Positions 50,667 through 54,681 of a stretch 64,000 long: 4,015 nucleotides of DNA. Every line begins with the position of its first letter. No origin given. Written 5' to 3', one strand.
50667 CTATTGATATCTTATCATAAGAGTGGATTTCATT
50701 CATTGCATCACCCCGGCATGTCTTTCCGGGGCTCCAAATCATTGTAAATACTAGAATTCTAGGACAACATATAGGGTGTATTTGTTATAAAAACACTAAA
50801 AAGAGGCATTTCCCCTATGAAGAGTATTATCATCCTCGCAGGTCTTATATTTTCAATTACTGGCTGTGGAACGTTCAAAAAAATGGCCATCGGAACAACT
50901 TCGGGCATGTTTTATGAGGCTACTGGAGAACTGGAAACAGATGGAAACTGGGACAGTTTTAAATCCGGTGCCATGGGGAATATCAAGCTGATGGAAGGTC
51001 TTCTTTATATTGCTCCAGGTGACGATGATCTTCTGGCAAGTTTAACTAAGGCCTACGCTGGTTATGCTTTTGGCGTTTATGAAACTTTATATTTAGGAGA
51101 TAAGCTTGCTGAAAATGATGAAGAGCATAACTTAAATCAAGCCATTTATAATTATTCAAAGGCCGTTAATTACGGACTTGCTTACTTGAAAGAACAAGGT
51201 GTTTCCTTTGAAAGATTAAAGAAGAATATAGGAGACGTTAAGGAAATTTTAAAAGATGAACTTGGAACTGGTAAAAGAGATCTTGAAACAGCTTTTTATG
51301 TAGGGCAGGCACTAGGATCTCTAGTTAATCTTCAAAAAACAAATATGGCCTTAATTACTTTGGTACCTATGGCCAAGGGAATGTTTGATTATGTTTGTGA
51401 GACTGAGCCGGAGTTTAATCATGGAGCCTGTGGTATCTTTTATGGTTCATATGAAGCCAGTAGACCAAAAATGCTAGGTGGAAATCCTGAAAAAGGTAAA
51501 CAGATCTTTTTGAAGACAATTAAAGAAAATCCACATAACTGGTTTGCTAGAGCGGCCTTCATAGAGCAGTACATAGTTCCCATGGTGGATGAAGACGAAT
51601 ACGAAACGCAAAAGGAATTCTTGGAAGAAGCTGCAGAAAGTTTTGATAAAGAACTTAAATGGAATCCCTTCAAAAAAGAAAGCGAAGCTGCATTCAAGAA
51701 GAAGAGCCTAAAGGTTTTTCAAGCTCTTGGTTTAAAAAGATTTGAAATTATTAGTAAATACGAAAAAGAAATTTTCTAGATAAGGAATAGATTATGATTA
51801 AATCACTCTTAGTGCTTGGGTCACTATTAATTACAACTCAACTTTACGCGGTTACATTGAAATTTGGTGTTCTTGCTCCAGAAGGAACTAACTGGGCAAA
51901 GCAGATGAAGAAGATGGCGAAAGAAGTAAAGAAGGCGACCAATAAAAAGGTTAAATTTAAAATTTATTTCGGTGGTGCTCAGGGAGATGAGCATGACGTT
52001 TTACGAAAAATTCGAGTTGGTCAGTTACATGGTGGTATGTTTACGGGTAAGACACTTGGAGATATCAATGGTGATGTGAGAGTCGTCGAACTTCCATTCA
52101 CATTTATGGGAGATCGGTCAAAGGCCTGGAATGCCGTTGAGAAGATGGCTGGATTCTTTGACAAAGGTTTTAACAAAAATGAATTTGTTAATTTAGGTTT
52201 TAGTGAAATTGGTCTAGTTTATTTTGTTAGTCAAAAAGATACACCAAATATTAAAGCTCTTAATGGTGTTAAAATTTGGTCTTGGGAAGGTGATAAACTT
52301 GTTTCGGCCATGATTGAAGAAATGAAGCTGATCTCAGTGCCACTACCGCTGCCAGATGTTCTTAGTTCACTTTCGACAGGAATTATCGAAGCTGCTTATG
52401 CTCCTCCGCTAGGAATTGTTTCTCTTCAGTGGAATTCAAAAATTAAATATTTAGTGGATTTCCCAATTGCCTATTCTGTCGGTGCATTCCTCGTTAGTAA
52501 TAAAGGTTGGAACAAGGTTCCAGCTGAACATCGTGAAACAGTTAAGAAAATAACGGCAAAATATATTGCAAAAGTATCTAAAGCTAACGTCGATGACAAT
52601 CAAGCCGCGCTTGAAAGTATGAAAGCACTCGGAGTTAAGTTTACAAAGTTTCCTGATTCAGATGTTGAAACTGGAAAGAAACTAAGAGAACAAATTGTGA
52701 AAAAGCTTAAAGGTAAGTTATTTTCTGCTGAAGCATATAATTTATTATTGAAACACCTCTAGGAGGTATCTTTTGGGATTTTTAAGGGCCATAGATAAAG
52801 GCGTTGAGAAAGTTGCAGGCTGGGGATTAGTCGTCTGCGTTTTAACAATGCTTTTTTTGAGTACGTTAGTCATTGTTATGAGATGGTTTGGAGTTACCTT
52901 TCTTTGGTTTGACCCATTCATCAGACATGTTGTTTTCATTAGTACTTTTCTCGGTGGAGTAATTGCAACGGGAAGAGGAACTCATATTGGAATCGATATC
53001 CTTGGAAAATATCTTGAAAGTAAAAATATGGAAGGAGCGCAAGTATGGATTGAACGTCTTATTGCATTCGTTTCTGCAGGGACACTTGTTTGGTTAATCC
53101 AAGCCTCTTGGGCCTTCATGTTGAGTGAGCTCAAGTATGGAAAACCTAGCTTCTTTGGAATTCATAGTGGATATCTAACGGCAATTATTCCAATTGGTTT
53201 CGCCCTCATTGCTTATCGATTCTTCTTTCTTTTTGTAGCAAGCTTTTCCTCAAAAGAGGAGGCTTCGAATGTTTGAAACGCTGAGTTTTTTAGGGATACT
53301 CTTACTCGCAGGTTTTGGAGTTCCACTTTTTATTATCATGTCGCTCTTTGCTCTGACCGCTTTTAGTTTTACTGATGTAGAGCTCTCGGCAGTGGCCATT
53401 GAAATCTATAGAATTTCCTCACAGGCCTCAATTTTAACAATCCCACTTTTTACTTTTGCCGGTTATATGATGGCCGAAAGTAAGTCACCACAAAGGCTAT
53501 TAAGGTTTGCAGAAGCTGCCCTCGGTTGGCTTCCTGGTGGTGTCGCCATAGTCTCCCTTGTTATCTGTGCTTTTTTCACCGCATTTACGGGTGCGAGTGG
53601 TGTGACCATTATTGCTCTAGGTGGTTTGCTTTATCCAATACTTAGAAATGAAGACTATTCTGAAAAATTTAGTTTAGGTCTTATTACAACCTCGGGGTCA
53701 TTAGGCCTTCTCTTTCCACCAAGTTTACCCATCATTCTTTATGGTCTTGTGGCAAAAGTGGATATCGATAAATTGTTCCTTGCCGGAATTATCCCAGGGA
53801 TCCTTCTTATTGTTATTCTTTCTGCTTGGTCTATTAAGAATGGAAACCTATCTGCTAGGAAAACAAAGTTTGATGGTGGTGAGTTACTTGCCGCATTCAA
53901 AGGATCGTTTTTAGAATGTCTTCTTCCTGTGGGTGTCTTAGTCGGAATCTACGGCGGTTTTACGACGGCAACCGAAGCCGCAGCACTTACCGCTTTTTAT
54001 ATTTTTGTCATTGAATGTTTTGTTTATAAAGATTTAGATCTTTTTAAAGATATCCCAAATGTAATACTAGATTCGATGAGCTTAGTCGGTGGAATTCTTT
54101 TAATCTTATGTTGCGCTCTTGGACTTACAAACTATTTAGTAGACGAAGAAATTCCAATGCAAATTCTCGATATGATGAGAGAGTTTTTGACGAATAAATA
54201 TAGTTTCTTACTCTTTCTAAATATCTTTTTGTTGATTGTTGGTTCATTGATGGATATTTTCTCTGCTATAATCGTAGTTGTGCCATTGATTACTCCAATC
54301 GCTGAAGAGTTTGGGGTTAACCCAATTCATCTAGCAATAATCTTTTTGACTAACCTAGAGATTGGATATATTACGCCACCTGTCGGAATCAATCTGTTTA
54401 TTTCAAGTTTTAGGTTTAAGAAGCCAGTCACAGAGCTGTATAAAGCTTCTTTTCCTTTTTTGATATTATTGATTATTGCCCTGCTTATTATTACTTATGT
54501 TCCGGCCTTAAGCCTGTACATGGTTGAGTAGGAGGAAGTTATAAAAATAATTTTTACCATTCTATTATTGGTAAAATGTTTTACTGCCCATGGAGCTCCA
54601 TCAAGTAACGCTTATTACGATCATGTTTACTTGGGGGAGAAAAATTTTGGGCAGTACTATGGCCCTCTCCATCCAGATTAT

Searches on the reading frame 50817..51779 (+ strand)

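Call 76: search_protein_families(library=pfam, proteins=[window:50817-51779:+], max_evalue=0.00001)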
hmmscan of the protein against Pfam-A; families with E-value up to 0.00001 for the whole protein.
window:50817-51779:+ (320 aa): 1 family
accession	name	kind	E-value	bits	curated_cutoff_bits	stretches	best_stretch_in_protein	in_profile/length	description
PF16811.11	TAtT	-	8.4e-31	107.7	26.5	1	55-264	15-225/263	TRAP transporter T-component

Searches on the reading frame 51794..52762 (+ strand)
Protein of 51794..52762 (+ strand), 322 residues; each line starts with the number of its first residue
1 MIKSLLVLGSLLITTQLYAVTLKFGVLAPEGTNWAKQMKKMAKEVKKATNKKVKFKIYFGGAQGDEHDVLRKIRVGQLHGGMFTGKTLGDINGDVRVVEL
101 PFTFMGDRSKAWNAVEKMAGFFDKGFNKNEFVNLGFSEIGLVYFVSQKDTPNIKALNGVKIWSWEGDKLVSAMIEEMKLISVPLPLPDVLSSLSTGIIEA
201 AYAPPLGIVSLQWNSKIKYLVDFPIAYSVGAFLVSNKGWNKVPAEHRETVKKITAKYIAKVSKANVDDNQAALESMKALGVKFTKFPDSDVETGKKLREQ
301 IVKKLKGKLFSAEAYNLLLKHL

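Call 76: search_protein_families(library=pfam, proteins=[window:51794-52762:+], max_evalue=0.00001)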
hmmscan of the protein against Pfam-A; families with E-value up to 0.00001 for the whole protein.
window:51794-52762:+ (322 aa): 1 family
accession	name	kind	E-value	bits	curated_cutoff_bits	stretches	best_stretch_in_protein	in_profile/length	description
PF03480.18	DctP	-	1.1e-33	117.2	23.4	1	25-304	2-281/286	Bacterial extracellular solute-binding protein, family 7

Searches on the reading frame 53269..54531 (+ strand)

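Call 74: search_protein_families(library=pfam, proteins=[window:53269-54531:+], max_evalue=0.00001)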
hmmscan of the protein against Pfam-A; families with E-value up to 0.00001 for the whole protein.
window:53269-54531:+ (420 aa): 1 family
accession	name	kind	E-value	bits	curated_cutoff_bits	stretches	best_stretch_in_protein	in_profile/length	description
PF06808.19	DctM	-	1.8e-81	274.5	23.8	1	9-414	3-413/413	Tripartite ATP-independent periplasmic transporter, DctM component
